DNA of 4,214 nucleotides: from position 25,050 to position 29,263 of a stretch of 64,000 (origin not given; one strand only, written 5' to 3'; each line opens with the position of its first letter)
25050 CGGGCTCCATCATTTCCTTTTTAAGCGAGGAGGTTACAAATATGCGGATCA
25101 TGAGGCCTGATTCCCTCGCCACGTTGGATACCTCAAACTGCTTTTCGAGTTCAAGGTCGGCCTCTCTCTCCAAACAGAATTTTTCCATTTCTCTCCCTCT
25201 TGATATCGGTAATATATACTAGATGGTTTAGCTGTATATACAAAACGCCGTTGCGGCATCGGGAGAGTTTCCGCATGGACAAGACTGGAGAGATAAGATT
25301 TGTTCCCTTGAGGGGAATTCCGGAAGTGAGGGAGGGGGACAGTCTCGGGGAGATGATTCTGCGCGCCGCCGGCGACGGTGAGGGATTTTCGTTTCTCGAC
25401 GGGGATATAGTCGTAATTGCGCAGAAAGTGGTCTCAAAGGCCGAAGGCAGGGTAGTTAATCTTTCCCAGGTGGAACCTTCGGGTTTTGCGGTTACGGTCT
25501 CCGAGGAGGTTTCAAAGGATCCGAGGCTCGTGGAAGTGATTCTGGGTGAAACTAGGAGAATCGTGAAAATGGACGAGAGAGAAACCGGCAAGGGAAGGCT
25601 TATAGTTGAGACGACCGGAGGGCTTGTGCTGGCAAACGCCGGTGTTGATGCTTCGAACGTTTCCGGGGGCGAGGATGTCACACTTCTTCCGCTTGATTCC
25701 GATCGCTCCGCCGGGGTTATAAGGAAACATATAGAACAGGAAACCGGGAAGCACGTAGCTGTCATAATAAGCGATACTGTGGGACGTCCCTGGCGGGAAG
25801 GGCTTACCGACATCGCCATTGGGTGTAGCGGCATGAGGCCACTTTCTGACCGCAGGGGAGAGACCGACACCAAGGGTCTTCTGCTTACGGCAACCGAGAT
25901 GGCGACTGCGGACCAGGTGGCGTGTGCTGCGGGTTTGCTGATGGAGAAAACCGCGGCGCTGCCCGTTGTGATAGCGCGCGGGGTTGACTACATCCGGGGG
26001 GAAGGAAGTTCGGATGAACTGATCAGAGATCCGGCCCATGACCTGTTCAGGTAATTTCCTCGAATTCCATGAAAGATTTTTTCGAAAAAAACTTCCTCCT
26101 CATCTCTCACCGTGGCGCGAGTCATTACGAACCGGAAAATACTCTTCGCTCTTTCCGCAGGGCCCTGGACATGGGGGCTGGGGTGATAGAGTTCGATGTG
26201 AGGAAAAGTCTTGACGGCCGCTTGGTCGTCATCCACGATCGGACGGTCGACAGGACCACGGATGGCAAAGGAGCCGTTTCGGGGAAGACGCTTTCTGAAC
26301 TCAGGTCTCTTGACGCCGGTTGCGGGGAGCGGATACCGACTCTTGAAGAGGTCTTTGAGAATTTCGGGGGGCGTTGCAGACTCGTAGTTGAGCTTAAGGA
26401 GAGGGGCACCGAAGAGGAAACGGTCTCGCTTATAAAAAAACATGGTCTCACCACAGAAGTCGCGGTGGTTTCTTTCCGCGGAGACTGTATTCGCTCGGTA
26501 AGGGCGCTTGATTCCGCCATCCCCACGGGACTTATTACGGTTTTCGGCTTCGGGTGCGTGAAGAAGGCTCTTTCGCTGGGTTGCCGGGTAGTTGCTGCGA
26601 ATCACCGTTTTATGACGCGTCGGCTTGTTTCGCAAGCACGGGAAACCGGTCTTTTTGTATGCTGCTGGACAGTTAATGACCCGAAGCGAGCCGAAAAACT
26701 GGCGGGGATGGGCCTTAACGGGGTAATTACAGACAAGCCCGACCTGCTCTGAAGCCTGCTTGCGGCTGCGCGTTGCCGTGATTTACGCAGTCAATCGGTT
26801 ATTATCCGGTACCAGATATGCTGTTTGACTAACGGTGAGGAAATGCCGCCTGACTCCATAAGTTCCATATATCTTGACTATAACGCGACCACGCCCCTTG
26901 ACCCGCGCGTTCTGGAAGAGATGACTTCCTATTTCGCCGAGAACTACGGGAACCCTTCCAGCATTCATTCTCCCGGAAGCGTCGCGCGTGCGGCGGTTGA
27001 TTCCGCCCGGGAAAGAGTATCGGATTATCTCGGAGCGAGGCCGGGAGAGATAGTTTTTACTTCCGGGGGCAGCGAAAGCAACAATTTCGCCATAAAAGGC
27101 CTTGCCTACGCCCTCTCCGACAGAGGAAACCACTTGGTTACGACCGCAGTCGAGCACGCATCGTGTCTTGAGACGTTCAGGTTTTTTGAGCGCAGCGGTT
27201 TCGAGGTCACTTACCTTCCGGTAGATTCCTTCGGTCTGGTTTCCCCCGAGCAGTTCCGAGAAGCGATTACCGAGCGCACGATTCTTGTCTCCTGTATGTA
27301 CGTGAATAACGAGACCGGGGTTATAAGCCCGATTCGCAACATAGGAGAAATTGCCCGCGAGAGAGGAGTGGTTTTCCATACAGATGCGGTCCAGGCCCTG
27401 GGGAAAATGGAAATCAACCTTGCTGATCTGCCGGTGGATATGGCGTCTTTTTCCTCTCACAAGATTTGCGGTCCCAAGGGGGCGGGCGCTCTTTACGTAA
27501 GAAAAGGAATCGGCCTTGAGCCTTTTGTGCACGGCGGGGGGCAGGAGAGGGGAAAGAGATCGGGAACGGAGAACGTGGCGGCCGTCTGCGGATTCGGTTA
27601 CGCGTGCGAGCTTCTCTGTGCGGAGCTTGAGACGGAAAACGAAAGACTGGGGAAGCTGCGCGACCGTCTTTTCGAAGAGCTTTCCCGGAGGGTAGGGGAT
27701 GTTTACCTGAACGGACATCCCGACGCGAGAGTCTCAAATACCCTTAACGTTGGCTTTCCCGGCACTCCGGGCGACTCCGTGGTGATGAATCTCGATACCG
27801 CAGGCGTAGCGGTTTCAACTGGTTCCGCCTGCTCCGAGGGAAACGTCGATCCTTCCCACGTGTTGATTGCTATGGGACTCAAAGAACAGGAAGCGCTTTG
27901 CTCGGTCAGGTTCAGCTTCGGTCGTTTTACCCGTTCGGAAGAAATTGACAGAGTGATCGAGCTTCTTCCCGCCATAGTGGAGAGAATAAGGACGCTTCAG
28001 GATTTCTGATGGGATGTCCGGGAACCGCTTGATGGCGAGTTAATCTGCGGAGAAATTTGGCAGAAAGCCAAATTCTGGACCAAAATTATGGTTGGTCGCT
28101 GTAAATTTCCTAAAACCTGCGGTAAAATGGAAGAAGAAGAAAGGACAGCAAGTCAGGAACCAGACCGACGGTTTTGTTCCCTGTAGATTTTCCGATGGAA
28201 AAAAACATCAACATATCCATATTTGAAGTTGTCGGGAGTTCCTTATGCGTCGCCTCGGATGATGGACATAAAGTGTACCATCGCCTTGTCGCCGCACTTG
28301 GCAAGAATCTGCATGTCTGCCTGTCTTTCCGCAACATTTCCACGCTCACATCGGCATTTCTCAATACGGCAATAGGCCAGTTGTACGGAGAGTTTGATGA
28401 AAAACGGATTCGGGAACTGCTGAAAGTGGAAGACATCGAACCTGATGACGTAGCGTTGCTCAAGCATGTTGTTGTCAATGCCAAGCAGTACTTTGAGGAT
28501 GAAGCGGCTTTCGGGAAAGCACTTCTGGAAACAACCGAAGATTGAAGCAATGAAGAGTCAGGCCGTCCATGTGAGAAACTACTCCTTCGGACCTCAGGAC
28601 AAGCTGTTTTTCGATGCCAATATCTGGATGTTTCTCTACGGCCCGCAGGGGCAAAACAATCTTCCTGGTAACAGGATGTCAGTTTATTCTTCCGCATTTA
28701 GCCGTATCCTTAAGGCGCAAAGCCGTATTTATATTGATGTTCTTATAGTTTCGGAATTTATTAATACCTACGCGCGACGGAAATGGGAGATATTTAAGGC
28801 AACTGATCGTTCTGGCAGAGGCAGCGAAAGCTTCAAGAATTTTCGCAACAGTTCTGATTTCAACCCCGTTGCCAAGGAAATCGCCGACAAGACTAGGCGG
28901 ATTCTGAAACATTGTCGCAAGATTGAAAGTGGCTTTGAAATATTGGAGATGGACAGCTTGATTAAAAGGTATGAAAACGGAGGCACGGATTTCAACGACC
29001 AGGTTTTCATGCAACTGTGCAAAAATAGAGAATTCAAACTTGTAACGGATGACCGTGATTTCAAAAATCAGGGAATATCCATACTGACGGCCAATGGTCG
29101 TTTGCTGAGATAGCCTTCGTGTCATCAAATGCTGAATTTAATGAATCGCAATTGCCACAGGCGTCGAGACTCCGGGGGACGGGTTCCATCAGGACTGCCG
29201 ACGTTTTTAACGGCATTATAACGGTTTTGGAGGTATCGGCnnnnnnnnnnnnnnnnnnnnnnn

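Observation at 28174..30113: Three-gene STAS / PIN / STAS-GHKL cassette: candidate partner-switch-controlled nuclease module (possible undescribed defence or toxin system)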

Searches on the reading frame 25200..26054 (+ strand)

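Call 54: search_protein_families(library=pfam, proteins=[window:25200-26054:+], max_evalue=0.00001)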
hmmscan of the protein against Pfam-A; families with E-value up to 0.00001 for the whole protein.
window:25200-26054:+ (284 aa): 1 family
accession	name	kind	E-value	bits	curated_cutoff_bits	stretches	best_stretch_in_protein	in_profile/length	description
PF01996.21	F420_ligase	-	9.4e-66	221.9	25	1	40-261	4-218/218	F420-0:Gamma-glutamyl ligase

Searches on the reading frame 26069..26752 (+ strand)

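Call 54: search_protein_families(library=pfam, proteins=[window:26069-26752:+], max_evalue=0.00001)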
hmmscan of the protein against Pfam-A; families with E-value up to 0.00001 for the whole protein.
window:26069-26752:+ (227 aa): 1 family
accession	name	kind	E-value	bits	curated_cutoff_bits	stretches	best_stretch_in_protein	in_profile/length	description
PF03009.23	GDPD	-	5.3e-44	151.6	23.6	1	14-226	1-244/244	Glycerophosphoryl diester phosphodiesterase family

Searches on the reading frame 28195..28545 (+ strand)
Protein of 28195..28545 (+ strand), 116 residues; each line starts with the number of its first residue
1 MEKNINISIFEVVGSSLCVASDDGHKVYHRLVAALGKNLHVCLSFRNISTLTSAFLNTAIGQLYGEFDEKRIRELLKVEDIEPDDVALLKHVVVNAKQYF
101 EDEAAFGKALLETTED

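Call 3: search_protein_families(library=pfam, proteins=[window:28195-28545:+], max_evalue=1)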
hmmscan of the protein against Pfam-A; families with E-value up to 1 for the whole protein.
window:28195-28545:+ (116 aa): 2 families
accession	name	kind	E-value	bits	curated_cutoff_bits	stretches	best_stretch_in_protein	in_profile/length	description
PF14213.11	DUF4325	-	1.4e-14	54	23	1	23-85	1-63/64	STAS-like domain of unknown function (DUF4325)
PF20142.4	Scaffold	-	0.2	12.8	24.6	1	51-95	71-115/139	Scaffold domain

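Call 4: search_protein_families(library=padloc, proteins=[window:28195-28545:+], max_evalue=1)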
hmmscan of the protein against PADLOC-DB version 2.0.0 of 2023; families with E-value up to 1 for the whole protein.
window:28195-28545:+ (116 aa): 0 families

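Call 5: search_protein_families(library=ncbifam, proteins=[window:28195-28545:+], max_evalue=1)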
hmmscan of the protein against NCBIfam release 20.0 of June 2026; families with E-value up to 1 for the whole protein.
window:28195-28545:+ (116 aa): 0 families

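Call 19: search_solved_structures(query=window:28195-28545:+, max_evalue=1, show_alignments=2)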
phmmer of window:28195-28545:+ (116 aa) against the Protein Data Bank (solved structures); distinct sequences matched with E-value up to 1: 2.
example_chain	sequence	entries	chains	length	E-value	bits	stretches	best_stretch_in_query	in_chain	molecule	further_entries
9z7o_A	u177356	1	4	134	5.7e-12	48.9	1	3-104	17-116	Escherichia VapS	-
1apa_A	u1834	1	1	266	0.53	13.6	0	75-92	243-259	POKEWEED ANTIVIRAL PROTEIN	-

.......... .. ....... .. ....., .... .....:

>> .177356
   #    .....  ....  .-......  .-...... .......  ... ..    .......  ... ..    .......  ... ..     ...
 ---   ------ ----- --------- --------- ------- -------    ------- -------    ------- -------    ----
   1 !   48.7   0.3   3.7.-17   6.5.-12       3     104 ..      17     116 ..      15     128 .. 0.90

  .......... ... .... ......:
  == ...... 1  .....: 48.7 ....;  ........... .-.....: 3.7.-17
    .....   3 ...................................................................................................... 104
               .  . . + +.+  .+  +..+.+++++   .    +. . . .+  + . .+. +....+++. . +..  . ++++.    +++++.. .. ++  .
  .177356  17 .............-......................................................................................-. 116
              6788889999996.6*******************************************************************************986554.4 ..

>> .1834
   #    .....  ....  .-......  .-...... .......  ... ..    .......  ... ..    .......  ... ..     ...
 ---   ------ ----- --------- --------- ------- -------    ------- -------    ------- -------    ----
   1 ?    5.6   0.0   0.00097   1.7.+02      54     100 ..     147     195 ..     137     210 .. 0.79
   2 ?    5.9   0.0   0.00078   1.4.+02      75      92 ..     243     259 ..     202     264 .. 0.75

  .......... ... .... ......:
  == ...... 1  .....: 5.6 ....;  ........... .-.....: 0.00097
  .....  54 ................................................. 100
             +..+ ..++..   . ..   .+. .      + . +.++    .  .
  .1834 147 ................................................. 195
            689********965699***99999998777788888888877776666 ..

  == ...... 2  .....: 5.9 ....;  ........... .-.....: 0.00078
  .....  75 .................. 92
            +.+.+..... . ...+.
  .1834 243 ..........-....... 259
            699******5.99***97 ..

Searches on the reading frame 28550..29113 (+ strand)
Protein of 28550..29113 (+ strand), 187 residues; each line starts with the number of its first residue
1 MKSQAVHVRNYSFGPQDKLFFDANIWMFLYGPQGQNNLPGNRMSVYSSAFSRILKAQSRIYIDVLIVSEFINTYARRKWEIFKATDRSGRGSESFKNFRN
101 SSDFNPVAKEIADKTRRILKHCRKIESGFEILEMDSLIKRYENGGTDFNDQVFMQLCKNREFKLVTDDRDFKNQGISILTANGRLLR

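Call 3: search_protein_families(library=pfam, proteins=[window:28550-29113:+], max_evalue=1)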
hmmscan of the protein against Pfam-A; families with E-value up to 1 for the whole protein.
window:28550-29113:+ (187 aa): 2 families
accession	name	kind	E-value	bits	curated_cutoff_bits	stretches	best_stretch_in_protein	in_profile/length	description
PF01850.27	PIN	-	3.7e-06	28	23.6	1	44-173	15-116/120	PIN domain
PF18480.7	DUF5615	-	0.02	15.2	23.8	1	142-173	29-60/110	Domain of unknown function (DUF5615)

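Call 4: search_protein_families(library=padloc, proteins=[window:28550-29113:+], max_evalue=1)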
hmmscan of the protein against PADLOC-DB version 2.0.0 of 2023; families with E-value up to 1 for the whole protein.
window:28550-29113:+ (187 aa): 0 families

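Call 5: search_protein_families(library=ncbifam, proteins=[window:28550-29113:+], max_evalue=1)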
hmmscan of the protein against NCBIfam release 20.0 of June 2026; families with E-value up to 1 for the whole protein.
window:28550-29113:+ (187 aa): 0 families

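Call 20: search_solved_structures(query=window:28550-29113:+, max_evalue=1, show_alignments=2)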
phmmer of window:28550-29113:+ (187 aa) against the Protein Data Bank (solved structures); distinct sequences matched with E-value up to 1: 3.
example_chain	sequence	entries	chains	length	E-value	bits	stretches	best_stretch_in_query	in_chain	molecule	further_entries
9z7o_C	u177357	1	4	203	5.8e-05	26.3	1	6-184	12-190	Escherichia VapC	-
7xgs_A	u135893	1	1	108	0.074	16.2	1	100-184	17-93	MADS-box protein SVP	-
1ygm_A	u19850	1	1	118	0.7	13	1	68-132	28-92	hypothetical protein BSU31320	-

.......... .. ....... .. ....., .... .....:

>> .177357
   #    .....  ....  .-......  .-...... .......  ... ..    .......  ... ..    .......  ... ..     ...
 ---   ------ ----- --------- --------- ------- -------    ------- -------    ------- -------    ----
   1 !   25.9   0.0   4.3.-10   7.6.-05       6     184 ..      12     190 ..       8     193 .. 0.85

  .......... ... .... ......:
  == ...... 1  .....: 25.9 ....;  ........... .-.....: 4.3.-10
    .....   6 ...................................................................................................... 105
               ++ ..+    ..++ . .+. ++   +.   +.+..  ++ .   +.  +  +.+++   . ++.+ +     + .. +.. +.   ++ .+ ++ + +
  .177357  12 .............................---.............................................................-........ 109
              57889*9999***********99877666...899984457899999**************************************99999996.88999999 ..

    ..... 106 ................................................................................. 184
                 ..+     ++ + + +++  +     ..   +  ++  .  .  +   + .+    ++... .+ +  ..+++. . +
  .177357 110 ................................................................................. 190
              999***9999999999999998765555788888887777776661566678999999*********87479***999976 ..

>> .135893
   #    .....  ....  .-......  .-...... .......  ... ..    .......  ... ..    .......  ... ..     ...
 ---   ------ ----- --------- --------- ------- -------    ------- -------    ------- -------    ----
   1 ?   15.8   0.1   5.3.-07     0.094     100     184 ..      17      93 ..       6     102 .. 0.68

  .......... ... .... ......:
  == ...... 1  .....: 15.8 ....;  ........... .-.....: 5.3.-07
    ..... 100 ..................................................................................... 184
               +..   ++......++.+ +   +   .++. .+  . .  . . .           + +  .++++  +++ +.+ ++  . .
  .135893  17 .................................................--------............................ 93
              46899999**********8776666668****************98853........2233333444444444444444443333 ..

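Call 60: search_solved_structures(query=A5, max_evalue=0.01, show_alignments=1)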
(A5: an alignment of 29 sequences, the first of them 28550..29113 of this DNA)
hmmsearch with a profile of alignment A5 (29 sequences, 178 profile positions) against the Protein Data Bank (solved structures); distinct sequences matched with E-value up to 0.01: 1.
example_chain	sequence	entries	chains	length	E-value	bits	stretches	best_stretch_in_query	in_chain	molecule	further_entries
9z7o_C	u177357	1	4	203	1.2e-11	47.8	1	4-177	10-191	Escherichia VapC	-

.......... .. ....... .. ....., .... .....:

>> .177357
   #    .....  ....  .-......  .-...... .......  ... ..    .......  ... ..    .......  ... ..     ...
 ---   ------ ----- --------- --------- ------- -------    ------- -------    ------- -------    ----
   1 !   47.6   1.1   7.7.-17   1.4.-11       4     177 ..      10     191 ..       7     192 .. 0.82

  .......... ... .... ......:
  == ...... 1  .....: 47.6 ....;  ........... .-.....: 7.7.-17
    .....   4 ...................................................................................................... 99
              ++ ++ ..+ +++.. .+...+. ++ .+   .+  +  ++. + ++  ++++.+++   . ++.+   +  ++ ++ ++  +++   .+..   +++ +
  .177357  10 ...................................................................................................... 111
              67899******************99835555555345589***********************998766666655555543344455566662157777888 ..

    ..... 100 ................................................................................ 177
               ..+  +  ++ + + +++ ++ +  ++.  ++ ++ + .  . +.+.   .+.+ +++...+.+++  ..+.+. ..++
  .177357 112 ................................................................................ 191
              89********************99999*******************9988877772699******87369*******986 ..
